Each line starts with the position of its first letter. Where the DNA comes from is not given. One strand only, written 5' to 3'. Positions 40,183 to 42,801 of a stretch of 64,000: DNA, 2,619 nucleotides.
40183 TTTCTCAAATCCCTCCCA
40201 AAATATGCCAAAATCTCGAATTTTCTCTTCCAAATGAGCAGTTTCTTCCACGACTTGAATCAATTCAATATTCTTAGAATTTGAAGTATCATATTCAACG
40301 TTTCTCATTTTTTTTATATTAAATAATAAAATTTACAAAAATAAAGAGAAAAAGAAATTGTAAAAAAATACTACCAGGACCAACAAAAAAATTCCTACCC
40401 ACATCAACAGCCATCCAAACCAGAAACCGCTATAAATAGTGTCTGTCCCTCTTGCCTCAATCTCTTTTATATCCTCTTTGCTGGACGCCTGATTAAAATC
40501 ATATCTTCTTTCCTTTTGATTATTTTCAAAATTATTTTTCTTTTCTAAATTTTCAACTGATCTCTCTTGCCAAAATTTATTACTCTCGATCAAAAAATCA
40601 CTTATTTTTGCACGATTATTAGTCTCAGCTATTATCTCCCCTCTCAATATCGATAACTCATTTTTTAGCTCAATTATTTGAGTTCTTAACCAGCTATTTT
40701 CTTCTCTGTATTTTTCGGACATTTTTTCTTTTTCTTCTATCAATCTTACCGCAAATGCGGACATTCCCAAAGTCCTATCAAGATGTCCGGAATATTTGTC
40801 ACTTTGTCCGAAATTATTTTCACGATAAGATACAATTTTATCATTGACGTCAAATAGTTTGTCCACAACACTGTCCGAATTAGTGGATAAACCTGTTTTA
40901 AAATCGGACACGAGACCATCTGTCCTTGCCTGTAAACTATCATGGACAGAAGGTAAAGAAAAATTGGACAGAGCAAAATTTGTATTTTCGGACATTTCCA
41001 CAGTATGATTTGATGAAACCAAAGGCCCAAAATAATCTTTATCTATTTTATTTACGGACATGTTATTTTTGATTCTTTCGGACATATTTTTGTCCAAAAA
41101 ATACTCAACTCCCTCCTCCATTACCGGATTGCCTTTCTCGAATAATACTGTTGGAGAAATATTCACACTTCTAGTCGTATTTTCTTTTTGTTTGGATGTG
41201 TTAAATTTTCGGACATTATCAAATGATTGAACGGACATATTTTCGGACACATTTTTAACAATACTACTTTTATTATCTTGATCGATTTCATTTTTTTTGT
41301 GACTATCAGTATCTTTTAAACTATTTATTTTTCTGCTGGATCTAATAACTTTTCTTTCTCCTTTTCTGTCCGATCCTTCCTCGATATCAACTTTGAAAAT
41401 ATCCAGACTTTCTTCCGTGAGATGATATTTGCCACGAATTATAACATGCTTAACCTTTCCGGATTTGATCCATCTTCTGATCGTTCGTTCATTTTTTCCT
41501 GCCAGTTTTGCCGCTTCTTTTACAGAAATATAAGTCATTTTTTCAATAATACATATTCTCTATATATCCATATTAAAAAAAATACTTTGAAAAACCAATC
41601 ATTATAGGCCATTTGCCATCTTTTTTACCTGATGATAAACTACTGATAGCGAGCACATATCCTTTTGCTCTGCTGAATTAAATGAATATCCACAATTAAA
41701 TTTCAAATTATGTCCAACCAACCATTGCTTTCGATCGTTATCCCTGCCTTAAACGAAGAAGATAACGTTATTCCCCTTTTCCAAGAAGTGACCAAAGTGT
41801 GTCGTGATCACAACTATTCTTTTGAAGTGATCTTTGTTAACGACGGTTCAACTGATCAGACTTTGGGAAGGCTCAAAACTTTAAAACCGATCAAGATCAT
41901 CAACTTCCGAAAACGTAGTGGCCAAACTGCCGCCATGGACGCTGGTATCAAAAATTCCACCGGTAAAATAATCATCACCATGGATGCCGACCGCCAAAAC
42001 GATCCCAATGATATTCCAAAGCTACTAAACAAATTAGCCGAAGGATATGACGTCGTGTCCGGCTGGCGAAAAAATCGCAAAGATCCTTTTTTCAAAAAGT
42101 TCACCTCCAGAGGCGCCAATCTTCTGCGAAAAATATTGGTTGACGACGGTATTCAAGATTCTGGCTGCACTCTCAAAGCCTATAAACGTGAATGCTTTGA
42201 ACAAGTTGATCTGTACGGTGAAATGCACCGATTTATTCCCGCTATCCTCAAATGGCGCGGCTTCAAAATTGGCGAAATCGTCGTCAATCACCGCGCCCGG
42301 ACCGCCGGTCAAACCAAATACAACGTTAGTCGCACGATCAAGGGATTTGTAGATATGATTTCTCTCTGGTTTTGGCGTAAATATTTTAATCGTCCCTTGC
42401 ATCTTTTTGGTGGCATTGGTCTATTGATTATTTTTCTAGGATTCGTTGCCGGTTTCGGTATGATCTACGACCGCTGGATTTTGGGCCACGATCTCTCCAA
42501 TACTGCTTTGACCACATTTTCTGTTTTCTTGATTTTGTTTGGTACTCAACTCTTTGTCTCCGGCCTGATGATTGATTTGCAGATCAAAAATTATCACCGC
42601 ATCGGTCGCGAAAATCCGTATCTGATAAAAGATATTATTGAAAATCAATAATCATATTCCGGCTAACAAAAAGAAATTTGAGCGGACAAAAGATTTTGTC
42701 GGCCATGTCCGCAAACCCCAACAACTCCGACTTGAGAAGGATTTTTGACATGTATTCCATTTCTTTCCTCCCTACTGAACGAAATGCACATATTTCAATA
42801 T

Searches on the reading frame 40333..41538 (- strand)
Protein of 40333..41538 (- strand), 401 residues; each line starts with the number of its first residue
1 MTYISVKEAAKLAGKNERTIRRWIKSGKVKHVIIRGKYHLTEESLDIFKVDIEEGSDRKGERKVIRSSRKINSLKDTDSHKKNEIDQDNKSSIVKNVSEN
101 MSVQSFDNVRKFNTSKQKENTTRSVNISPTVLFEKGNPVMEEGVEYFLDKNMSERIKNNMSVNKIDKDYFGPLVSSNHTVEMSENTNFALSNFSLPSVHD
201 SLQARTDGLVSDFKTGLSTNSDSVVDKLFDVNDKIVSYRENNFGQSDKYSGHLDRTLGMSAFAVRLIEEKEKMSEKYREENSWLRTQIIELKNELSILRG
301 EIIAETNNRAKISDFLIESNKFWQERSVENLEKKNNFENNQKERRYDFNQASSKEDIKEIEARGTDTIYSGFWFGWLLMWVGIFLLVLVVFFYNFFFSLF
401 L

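Call 35: search_protein_families(library=pfam, proteins=[window:40333-41538:-], max_evalue=0.001)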
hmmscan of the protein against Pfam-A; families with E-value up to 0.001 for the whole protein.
window:40333-41538:- (401 aa): 1 family
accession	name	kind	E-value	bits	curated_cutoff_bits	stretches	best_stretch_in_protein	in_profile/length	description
PF12728.13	HTH_17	-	8.6e-08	32.8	27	1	3-46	1-44/51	Helix-turn-helix domain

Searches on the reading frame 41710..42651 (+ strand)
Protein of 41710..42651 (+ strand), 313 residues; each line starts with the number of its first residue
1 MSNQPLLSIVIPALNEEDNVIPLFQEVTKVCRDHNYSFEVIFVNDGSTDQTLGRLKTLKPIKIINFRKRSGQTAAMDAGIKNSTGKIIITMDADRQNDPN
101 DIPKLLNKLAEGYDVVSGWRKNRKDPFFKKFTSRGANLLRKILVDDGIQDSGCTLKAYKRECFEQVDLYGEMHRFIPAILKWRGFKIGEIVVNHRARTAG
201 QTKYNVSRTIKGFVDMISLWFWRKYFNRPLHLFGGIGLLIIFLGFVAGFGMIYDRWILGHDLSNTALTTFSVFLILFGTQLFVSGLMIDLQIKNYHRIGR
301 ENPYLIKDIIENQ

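Call 35: search_protein_families(library=pfam, proteins=[window:41710-42651:+], max_evalue=0.001)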
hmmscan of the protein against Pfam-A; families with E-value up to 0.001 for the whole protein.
window:41710-42651:+ (313 aa): 2 families
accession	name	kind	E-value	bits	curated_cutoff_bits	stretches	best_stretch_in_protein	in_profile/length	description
PF00535.33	Glycos_transf_2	-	6.6e-31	107.9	23.3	1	8-165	1-166/168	Glycosyl transferase family 2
PF10111.15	Glyco_tranf_2_2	-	9.5e-06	25.7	27.3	1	8-106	1-103/276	Glycosyltransferase like family 2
